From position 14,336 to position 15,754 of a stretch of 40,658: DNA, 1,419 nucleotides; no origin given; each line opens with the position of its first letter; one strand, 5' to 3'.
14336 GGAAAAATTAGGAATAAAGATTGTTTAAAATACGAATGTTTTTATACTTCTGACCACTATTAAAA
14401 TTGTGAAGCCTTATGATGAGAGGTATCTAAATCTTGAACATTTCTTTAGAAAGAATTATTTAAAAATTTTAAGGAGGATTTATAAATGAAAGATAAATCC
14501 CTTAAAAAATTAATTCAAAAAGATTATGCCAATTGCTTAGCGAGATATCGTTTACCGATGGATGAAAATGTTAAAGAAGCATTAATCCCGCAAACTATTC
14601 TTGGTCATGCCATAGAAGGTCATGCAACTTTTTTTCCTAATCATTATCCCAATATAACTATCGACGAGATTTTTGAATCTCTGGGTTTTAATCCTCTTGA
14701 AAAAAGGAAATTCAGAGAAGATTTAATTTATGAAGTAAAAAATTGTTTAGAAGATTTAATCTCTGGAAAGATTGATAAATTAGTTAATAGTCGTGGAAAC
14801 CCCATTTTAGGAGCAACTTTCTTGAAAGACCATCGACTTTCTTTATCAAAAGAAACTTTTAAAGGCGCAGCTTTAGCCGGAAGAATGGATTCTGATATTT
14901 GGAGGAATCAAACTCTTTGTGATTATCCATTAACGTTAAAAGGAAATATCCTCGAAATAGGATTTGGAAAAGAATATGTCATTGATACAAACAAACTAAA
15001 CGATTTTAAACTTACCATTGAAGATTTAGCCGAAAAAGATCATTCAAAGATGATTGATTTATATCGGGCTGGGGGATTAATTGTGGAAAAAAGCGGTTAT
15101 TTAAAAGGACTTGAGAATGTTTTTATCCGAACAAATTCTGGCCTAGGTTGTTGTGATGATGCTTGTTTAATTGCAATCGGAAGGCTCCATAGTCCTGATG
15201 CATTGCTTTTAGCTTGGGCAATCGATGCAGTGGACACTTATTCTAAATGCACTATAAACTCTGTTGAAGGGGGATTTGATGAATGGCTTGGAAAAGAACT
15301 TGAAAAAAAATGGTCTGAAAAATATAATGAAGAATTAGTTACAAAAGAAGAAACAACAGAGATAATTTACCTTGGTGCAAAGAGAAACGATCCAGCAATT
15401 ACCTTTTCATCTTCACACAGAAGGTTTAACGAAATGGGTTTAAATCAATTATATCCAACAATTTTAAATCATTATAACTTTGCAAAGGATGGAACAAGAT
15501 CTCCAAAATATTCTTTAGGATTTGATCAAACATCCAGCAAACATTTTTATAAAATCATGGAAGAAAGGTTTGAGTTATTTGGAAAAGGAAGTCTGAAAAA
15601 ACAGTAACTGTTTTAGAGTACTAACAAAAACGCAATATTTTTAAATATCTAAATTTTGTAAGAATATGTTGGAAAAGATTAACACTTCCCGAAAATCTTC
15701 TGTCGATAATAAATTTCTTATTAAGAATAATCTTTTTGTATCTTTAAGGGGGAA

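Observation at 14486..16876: Tandem ~370-aa paralogs of an unrecognised family with invariant His/Cys/Asp motifs and strong ribosome-binding sites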

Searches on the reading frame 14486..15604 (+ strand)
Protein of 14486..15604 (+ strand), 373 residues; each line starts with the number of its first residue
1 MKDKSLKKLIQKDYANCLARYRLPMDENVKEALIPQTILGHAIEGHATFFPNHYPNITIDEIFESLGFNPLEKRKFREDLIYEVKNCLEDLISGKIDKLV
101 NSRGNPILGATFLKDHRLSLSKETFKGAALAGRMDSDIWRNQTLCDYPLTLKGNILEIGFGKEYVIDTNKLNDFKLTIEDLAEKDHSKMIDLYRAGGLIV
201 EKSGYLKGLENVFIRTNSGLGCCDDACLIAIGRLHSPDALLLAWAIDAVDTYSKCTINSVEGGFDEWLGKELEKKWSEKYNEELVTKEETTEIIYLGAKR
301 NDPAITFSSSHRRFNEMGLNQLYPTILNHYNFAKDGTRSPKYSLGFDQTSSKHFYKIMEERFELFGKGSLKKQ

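Call 4: search_protein_families(library=pfam, proteins=[window:14486-15604:+], max_evalue=1)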
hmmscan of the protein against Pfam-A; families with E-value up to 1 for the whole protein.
window:14486-15604:+ (373 aa): 0 families

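Call 5: search_protein_families(library=ncbifam, proteins=[window:14486-15604:+], max_evalue=1)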
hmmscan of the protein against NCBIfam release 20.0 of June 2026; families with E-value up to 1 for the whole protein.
window:14486-15604:+ (373 aa): 0 families

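Call 6: find_homologous_proteins(query=window:14486-15604:+)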
Query window:14486-15604:+ (373 aa): 5 proteins with E <= 0.001 among 3775 candidates.
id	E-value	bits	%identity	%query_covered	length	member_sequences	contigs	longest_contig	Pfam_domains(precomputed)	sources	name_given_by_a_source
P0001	4.2e-244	827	97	100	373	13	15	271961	-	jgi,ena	-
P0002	1.2e-204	698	85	100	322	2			-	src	-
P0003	9.8e-123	428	54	98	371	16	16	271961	-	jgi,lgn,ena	-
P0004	4.8e-107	376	94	47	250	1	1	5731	-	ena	-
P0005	1.3e-101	359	48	97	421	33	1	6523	-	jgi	-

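Call 7: search_solved_structures(query=window:14486-15604:+, max_evalue=10)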
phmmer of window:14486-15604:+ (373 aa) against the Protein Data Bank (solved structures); distinct sequences matched with E-value up to 10: 4.
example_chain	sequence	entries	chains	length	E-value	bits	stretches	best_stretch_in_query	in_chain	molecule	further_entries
1vmb_A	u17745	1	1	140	0.52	12.5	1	53-100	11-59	30S ribosomal protein S6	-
6nce_A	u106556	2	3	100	0.91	11.7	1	317-370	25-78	Forkhead box protein N3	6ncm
3lcm_A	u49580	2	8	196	1.2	11.4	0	74-131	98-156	Putative oxidoreductase | NADPH Quinone Oxidoreductase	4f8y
8bo0_A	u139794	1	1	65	1.8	10.7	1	253-280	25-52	Alpha-toxin Lqq4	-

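Call 8: search_protein_families(library=padloc, proteins=[window:14486-15604:+], max_evalue=1)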
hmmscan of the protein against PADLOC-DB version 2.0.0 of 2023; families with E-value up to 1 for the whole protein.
window:14486-15604:+ (373 aa): 0 families

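Call 9: search_protein_families(library=phrogs, proteins=[window:14486-15604:+], max_evalue=1)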
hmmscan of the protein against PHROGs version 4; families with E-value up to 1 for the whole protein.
window:14486-15604:+ (373 aa): 0 families

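Call 20: find_encoding_contigs(protein=P0005, flank=10000)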
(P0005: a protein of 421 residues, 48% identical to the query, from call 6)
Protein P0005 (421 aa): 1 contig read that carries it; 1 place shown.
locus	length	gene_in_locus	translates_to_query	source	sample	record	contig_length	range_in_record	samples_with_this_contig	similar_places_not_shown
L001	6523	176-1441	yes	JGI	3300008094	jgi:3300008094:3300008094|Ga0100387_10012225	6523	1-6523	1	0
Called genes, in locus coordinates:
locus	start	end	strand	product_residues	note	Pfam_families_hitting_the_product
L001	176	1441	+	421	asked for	-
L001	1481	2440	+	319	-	PF05496:RuvB_N (weak), PF13177:DNA_pol3_delta2, PF00004:AAA, PF13173:AAA_14 (weak), PF16193:AAA_assoc_2 (faint), PF21960:RCF1-5-like_lid (weak), PF25361:AAA_lid_RFC1 (faint), PF08542:Rep_fac_C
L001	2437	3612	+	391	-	PF03215:Rad17 (weak), PF05496:RuvB_N (faint), PF13173:AAA_14 (weak), PF00004:AAA, PF25361:AAA_lid_RFC1 (weak), PF21960:RCF1-5-like_lid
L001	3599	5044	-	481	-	-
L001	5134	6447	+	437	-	PF01935:DUF87, PF05872:HerA_C (faint), PF10412:TrwB_AAD_bind (faint), PF05707:Zot (weak)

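Call 22: search_protein_representatives(alignment_id=A1)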
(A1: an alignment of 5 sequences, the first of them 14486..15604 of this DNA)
Query: 5 sequences, 373 profile positions. Proteins with E-value up to 0.001 (for the whole library): 240; up to 1e-10: 201; up to 1e-30: 103. The best 150 are listed.
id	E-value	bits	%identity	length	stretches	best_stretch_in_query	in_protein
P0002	3.2e-175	599.0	-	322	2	178-372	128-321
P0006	8.6e-107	373.8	-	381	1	6-369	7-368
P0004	1.3e-99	350.2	-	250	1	184-372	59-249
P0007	6.2e-99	348.0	-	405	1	3-369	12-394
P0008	3.2e-94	332.5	-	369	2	6-306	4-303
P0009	1.8e-91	323.4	-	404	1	10-365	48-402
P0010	1.2e-90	320.7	-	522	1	4-366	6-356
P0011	1.2e-89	317.4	-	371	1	1-362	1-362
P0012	2.3e-89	316.5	-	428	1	7-371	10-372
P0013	2.2e-84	300.1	-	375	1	3-370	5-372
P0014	1.2e-82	294.4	-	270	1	107-369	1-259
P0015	4.4e-82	292.5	-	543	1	3-371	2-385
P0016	3.0e-81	289.8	-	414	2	19-316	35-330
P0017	1.8e-80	287.2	-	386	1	5-369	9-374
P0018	1.3e-79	284.4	-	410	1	12-367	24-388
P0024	2.0e-71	257.5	-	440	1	3-366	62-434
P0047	9.1e-51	189.5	-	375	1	4-367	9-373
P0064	2.6e-41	158.4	-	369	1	7-363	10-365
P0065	4.3e-41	157.6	-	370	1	8-362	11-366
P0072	9.0e-39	150.0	-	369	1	5-363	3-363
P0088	2.5e-34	135.4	-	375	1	8-362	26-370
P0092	9.0e-33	130.3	-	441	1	8-362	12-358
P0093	1.2e-32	129.9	-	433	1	3-362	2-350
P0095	2.4e-32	128.8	-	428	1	4-359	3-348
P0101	9.9e-32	126.8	-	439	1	5-369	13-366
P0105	7.7e-31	123.9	-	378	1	4-363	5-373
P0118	5.3e-28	114.5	-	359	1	9-364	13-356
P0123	3.7e-27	111.8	-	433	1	5-257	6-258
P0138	8.0e-24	100.8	-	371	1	1-345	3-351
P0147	3.7e-22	95.3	-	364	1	8-258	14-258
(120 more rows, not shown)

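Call 24: predict_structure(alignment_id=A1)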
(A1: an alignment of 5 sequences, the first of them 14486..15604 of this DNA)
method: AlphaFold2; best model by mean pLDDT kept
length: 373 residues; sequences in the alignment: 5
mean_pLDDT: 48.7   pTM: 0.50
mean pLDDT of the five models: 48.7, 41.9, 39.0, 38.0, 33.0
residues with pLDDT >= 90: 0; 70-90: 48; 50-70: 116; < 50: 209
segments of 3 or more residues with pLDDT < 50: 1-80, 100-117, 149-162, 203-213, 216-223, 255-261, 299-326, 336-373
pLDDT, mean of each block of 10 residues (from residue 1): 31 33 35 33 29 32 39 45 59 55 40 44 72 67 58 36 57 67 60 78 40 43 54 63 63 42 66 79 77 55 33 34 45 48 30 37 29 23
secondary structure, 60 per line:
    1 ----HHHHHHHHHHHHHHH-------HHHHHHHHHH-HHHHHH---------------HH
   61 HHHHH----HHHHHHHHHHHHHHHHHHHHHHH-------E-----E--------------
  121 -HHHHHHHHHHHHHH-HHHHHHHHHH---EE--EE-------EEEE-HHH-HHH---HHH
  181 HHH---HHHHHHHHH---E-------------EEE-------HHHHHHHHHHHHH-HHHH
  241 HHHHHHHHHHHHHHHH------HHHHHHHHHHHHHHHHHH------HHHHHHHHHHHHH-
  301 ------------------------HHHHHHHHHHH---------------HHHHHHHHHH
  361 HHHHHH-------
elements in order: H5-19 H27-36 H38-43 H59-65 H70-92 H122-135 H137-146 E163-166 H178-183 H187-195 E213-215 H223-235 H237-256 H263-280 H287-299 H325-335 H351-366

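Call 26: search_solved_structures(query=A2, max_evalue=10, show_alignments=2)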
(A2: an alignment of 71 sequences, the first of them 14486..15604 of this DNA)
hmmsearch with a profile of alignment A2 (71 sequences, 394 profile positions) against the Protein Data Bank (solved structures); distinct sequences matched with E-value up to 10: 3.
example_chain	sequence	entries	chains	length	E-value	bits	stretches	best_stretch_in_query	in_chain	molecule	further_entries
1r7j_A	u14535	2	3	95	0.1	14.6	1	131-194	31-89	Conserved hypothetical protein Sso10a | Sso10a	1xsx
4ep1_A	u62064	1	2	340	0.47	12.5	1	121-207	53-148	Ornithine carbamoyltransferase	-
3ahx_A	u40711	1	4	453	0.63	12.1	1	134-158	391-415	Beta-glucosidase A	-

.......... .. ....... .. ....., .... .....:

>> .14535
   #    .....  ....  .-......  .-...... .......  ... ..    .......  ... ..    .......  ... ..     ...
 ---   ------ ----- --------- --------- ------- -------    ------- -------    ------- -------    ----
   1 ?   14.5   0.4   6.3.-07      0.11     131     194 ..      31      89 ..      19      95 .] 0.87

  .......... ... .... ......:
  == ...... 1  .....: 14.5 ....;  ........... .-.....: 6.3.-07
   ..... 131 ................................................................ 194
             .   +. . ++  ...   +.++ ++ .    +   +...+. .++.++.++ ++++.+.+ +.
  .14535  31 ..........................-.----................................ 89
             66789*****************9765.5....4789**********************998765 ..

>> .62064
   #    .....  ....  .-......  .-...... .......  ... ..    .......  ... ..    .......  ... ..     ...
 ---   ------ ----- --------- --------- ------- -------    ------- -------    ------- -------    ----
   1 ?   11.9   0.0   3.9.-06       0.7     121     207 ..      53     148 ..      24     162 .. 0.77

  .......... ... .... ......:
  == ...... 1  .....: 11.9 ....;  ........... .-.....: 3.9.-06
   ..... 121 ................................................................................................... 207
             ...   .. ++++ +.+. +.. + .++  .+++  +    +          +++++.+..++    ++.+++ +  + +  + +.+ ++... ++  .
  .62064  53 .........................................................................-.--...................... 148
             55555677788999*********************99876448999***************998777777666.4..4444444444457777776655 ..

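Call 27: search_protein_families(library=pfam, alignment_id=A2, max_evalue=0.01)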
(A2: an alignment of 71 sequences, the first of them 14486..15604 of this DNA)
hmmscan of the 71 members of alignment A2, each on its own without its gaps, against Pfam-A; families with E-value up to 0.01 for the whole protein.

A. member 1, window:14486-15604:+ (373 aa): 0 families

B. families by the number of members that match (of 71 scanned): 4 families
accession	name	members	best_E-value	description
PF00571.33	CBS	4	1e-07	CBS domain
PF25771.1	CC_CEP152-bind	1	0.00038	CEP63/DEUP1, CEP152 binding coiled coil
PF18557.6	NepR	1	0.0012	Anti-sigma factor NepR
PF21893.1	DUF6918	1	0.0076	Family of unknown function (DUF6918)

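Call 34: predict_structure(alignment_id=A2)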
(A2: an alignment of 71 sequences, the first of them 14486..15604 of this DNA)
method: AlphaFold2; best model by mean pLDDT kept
length: 373 residues; sequences in the alignment: 71
mean_pLDDT: 95.9   pTM: 0.93
mean pLDDT of the five models: 95.9, 95.9, 95.7, 95.2, 95.1
residues with pLDDT >= 90: 350; 70-90: 15; 50-70: 6; < 50: 2
segments of 3 or more residues with pLDDT < 50: none
pLDDT, mean of each block of 10 residues (from residue 1): 85 98 98 98 97 97 97 98 99 98 98 98 99 97 98 98 95 97 97 97 88 96 98 98 98 95 95 98 98 98 97 95 97 94 94 97 85 50
secondary structure, 60 per line:
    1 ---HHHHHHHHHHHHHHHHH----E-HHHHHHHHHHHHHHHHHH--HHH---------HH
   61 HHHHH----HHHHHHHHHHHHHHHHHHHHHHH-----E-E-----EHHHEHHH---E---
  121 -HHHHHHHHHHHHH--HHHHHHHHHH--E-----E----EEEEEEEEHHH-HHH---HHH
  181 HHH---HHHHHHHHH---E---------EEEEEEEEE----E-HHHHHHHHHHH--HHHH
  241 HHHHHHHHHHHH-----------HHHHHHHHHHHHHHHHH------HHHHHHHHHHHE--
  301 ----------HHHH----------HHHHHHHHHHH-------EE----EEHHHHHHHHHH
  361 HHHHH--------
elements in order: H4-20 H27-44 H59-65 H70-92 H122-134 H137-146 E160-167 H178-183 H187-195 E209-217 H224-234 H237-252 H264-280 H287-297 H311-314 H325-335 H351-365

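Call 37: fold_search(model_id=the predicted structure, library=pdb)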
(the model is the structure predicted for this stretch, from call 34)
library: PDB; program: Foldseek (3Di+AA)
matches with E <= 10: 22; with E <= 0.001: 0
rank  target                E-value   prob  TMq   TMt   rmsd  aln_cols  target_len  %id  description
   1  9mcb_A                1.8e+00  0.01  0.10  0.06  26.7       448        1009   11  Cryo-EM structure of Human UBA1-UBE2O-Ub -Recruitment state 1 (released 2026-03-25)
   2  9mc4_A                2.8e+00  0.01  0.10  0.06  21.0       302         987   11  Cryo-EM structure of Human UBA1-UBE2O-Ub -Transthiolation state 4 (released 2026-03-25)
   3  9b8q_a                3.9e+00  0.01  0.07  0.07  22.2       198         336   10  Synaptic Vesicle V-ATPase with synaptophysin and SidK, State 3, peripheral stalks (released 2024-06-26)
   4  7ntd_BBB              4.3e+00  0.01  0.10  0.11  18.0       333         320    9  The structure of the SBP TarP_Csal in complex with ferulate (released 2021-10-06)
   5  6l8j                  4.5e+00  0.01  0.08  0.07  18.0       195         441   11  Crystal structure of CYP97A3 mutant S290D/W300L/S304V in complex with retinal (released 2020-06-10)
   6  7nrr_AAA              4.5e+00  0.01  0.08  0.09  17.4       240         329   10  The structure of the SBP TarP_Csal in complex with caffeate (released 2021-10-06)
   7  8bfy_A                5.3e+00  0.01  0.08  0.08  17.4       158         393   12  ABC transporter binding protein CebE from Streptomyces scabiei in complex with cellotriose (released 2023-02-01)
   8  7nrr_BBB              5.3e+00  0.01  0.11  0.12  17.0       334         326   10  The structure of the SBP TarP_Csal in complex with caffeate (released 2021-10-06)
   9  4xmm_E                5.6e+00  0.01  0.12  0.07  18.1       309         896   10  Structure of the yeast coat nucleoporin complex, space group C2 (released 2015-03-25)
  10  7ntd_AAA              5.6e+00  0.01  0.09  0.10  17.7       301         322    9  The structure of the SBP TarP_Csal in complex with ferulate (released 2021-10-06)
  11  7nsw_AAA              5.6e+00  0.01  0.10  0.11  17.4       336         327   10  The structure of the SBP TarP_Csal in complex with coumarate (released 2021-10-06)
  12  3er6_A                6.6e+00  0.02  0.07  0.12  10.2        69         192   17  Crystal structure of a putative transcriptional regulator protein from Vibrio parahaemolyticus (released 2008-10-14)
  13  3p3x_B                6.6e+00  0.01  0.08  0.08  19.4       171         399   13  Crystal Structure of the Cytochrome P450 Monooxygenase AurH (nterm-AurH-I) from Streptomyces Thioluteus (released 2011-02-16)
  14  6dc6_A                6.9e+00  0.01  0.07  0.04  16.1       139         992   12  Crystal structure of human ubiquitin activating enzyme E1 (Uba1) in complex with ubiquitin (released 2018-10-10)
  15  8bj6_C                7.3e+00  0.01  0.11  0.12  21.5       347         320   10  Crystal structure of YopR (released 2023-11-15)
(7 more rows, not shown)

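Call 38: fold_search(model_id=the predicted structure, library=viral)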
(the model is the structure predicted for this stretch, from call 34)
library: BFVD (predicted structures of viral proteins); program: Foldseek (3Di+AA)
matches with E <= 10: 29; with E <= 0.001: 0
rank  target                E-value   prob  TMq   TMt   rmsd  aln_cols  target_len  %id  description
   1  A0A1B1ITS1            2.2e-01  0.04  0.10  0.04  21.1       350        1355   11  (no name in the UniProt tables at hand)
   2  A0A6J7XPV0            8.3e-01  0.01  0.11  0.08  21.9       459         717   10  Uncharacterized protein [uncultured Caudovirales phage]
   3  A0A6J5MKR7            1.3e+00  0.01  0.12  0.11  20.9       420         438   11  Uncharacterized protein [uncultured Caudovirales phage]
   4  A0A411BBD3            2.0e+00  0.01  0.09  0.10  19.1       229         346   14  (no name in the UniProt tables at hand)
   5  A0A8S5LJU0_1          3.6e+00  0.01  0.10  0.05  26.4       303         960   14  Chromosome segregation ATPase [Siphoviridae sp. ct3o911]
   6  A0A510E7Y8            3.8e+00  0.01  0.11  0.11  28.7       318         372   11  (no name in the UniProt tables at hand)
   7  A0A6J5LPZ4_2          4.2e+00  0.01  0.09  0.05  25.1       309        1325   12  Uncharacterized protein [uncultured Caudovirales phage]
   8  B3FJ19                5.2e+00  0.01  0.14  0.13  24.2       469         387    7  Virion structural protein [Pseudomonas phage 201phi2-1]
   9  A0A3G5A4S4            5.5e+00  0.01  0.11  0.06  21.0       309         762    9  Uncharacterized protein [Harvfovirus sp.]
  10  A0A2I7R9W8            6.4e+00  0.01  0.10  0.10  22.7       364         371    9  (no name in the UniProt tables at hand)
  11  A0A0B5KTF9            6.4e+00  0.00  0.08  0.07  22.0       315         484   13  Nucleoprotein [Shayang Fly Virus 3]
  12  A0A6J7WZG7            6.7e+00  0.01  0.13  0.09  20.0       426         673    9  Large polyvalent protein associated domain-containing protein [uncultured Caudovirales phage]
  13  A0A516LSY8            6.7e+00  0.00  0.10  0.06  20.6       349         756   14  (no name in the UniProt tables at hand)
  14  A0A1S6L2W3            7.1e+00  0.01  0.12  0.14  18.4       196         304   13  Uncharacterized protein [Erwinia phage vB_EamM_Yoloswag]
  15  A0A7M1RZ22            7.5e+00  0.01  0.12  0.09  21.1       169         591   11  Uncharacterized protein [uncultured phage cr111_1]
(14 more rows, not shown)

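Call 40: find_homologous_proteins(query=A2)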
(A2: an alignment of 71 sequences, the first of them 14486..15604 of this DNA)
Query A2 (71 sequences) (373 aa, profile of the alignment): 6 proteins with E <= 0.001 among 8000 candidates.
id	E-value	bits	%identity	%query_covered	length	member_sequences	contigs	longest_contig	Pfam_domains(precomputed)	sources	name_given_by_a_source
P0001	2.3e-124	433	97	100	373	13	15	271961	-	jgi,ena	-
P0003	2.8e-122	427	54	98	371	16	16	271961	-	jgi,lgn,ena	-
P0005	2.5e-120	420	48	97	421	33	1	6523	-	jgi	-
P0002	2.4e-100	354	85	100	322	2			-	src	-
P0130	6.6e-99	350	25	84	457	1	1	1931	-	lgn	-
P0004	3.9e-57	212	94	47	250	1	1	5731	-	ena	-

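Call 41: list_cluster_members(proteins=[P0006, P0007, P0010, P0015, P0024, P0047, P0064, P0092, P0105, P0138])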
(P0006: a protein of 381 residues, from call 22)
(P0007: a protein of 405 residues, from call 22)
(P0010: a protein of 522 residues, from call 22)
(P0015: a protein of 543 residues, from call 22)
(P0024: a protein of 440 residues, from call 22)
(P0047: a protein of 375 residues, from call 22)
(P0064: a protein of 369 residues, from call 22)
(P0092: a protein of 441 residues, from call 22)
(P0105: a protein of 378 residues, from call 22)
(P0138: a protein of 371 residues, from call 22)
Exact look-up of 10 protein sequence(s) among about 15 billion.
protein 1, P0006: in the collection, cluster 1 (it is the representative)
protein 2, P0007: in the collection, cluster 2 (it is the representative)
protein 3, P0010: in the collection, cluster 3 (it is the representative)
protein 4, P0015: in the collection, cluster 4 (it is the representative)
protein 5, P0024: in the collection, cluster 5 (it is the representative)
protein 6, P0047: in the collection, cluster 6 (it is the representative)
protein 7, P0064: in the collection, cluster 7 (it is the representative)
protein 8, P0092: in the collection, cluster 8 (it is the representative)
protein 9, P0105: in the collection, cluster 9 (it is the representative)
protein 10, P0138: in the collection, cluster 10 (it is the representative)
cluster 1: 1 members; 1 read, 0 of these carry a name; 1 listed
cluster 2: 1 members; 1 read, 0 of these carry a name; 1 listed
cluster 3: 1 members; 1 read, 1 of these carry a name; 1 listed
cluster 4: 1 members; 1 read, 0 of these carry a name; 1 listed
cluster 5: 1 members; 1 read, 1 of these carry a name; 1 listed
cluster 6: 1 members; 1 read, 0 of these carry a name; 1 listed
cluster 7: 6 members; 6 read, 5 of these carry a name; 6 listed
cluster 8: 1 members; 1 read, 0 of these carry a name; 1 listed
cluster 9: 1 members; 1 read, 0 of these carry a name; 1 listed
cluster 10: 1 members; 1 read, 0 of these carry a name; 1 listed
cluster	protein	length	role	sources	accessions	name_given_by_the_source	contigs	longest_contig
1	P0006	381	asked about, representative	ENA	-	-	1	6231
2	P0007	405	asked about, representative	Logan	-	-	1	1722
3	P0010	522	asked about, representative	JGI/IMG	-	hypothetical protein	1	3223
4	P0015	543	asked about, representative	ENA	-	-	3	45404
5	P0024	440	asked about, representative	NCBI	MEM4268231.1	MAG: hypothetical protein QXK37_05375 [Candidatus Woesearchaeota archaeon]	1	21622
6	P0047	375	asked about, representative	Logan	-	-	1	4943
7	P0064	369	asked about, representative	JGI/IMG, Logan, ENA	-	-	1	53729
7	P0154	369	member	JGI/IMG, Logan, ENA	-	hypothetical protein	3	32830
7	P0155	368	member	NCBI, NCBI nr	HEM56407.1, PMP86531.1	MAG TPA: hypothetical protein ENO30_06595 [Thermodesulfobium narugense] | MAG: hypothetical protein C0174_01300 [Thermodesulfobium narugense]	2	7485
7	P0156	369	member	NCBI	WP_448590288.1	hypothetical protein [Thermodesulfobium sp.]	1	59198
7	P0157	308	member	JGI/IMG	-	hypothetical protein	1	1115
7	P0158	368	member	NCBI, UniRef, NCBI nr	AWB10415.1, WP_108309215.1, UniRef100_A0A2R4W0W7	hypothetical protein TDSAC_1066 [Thermodesulfobium acidiphilum] | Uncharacterized protein n=1 Tax=Thermodesulfobium acidiphilum TaxID=1794699 ... | hypothetical protein [Thermodesulfobium acidiphilum]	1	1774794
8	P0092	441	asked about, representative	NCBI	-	-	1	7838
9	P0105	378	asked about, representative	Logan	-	-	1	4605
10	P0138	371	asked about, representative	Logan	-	-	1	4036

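Call 43: find_encoding_contigs(protein=P0158, flank=8000, max_places=2)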
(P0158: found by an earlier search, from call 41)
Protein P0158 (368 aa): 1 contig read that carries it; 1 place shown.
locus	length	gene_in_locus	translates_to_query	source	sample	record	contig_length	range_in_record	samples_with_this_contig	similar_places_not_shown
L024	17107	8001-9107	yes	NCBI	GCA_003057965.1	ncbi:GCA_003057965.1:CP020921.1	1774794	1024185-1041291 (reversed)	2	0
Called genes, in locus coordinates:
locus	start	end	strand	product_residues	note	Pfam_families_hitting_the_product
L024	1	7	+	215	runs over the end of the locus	PF00625:Guanylate_kin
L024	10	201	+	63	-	PF01192:RNA_pol_Rpb6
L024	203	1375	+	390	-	PF02441:Flavoprotein, PF04127:DFP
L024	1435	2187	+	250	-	PF03740:PdxJ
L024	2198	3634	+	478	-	PF03951:Gln-synt_N, PF00120:Gln-synt_C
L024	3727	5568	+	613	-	PF13522:GATase_6, PF13537:GATase_7, PF01380:SIS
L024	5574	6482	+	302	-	PF01545:Cation_efflux, PF16916:ZT_dimer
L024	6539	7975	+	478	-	PF03853:YjeF_N, PF01256:Carb_kinase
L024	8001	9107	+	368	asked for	-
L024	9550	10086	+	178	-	PF13230:GATase_4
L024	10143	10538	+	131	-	PF02544:Steroid_dh, PF06966:DUF1295 (weak), PF04140:ICMT (weak), PF04191:PEMT, PF01222:ERG4_ERG24 (weak)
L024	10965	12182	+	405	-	PF00009:GTP_EFTU, PF03144:GTP_EFTU_D2, PF03143:GTP_EFTU_D3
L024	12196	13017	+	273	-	PF00528:BPD_transp_1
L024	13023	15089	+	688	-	PF00270:DEAD (faint), PF04851:ResIII, PF17757:UvrB_inter, PF27431:UvrB_3rd, PF00271:Helicase_C, PF12344:UvrB, PF02151:UVR (weak)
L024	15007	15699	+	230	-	PF01168:Ala_racemase_N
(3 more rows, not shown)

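Call 44: find_encoding_contigs(protein=P0024, flank=8000, max_places=2)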
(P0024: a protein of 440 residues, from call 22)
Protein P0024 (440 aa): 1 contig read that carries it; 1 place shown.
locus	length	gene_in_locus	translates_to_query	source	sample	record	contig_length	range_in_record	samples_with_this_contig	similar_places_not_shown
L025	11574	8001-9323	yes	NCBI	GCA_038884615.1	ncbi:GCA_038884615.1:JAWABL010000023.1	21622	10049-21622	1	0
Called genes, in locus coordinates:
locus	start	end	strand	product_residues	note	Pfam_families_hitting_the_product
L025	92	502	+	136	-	-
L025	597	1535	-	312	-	-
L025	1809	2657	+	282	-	-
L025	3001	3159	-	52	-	-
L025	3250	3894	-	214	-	PF01168:Ala_racemase_N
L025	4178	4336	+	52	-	PF02416:TatA_B_E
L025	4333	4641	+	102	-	-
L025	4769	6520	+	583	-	PF04068:Fer4_RLI (weak), PF14697:Fer4_21 (faint), PF02463:SMC_N (weak), PF00005:ABC_tran, PF13175:AAA_15 (faint), PF13401:AAA_22 (faint), PF13304:AAA_21 (weak), PF00005:ABC_tran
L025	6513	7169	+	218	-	PF07314:Lit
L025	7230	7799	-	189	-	PF01949:Endo_dU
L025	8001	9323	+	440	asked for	-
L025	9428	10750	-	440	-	PF01935:DUF87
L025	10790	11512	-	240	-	-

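Call 45: find_encoding_contigs(protein=P0015, flank=8000, max_places=2)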
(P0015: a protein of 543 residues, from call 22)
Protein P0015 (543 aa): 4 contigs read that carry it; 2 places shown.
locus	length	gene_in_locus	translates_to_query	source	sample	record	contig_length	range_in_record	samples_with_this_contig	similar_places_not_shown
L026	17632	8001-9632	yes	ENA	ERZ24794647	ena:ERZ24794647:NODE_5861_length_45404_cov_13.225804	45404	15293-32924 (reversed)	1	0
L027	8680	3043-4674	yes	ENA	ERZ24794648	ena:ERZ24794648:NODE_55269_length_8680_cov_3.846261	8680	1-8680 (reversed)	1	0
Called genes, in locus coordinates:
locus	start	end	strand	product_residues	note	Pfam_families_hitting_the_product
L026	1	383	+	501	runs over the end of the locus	PF01409:tRNA-synt_2d, PF00587:tRNA-synt_2b (weak)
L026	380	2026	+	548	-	PF03483:B3_4 (faint), PF03484:B5, PF17759:tRNA_synthFbeta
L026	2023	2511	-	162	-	-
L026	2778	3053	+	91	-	-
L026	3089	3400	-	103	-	-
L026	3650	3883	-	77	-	-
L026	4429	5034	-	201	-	PF13549:ATP-grasp_5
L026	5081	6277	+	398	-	PF02629:CoA_binding, PF13380:CoA_binding_2, PF13607:Succ_CoA_lig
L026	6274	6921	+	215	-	PF00730:HhH-GPD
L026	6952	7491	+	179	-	PF04307:YdjM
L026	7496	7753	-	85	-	-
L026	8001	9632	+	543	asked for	-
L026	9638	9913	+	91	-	-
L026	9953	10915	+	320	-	PF05496:RuvB_N (weak), PF01078:Mg_chelatase (faint), PF00004:AAA, PF13173:AAA_14 (weak), PF13177:DNA_pol3_delta2, PF25361:AAA_lid_RFC1 (weak), PF08542:Rep_fac_C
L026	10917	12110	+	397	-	PF03215:Rad17 (weak), PF05496:RuvB_N, PF00004:AAA, PF13173:AAA_14 (weak), PF13401:AAA_22 (faint), PF21960:RCF1-5-like_lid (weak)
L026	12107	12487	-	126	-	PF04892:VanZ-LLP1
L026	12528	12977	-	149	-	-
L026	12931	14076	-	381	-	-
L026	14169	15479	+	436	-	PF01580:FtsK_SpoIIIE (faint), PF01935:DUF87, PF05872:HerA_C (faint)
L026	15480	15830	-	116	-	-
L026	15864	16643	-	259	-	PF25133:TYW2_N_2, PF02475:TRM5-TYW2_MTfase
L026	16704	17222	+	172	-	-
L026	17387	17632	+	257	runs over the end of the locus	-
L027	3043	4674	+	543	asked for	-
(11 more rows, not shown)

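Call 53: search_protein_families(library=pfam, proteins=[L025:10793-11521:-], max_evalue=0.001)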
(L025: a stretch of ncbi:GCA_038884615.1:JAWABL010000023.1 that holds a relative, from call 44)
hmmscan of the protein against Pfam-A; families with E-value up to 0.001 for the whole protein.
L025:10793-11521:- (243 aa): 0 families
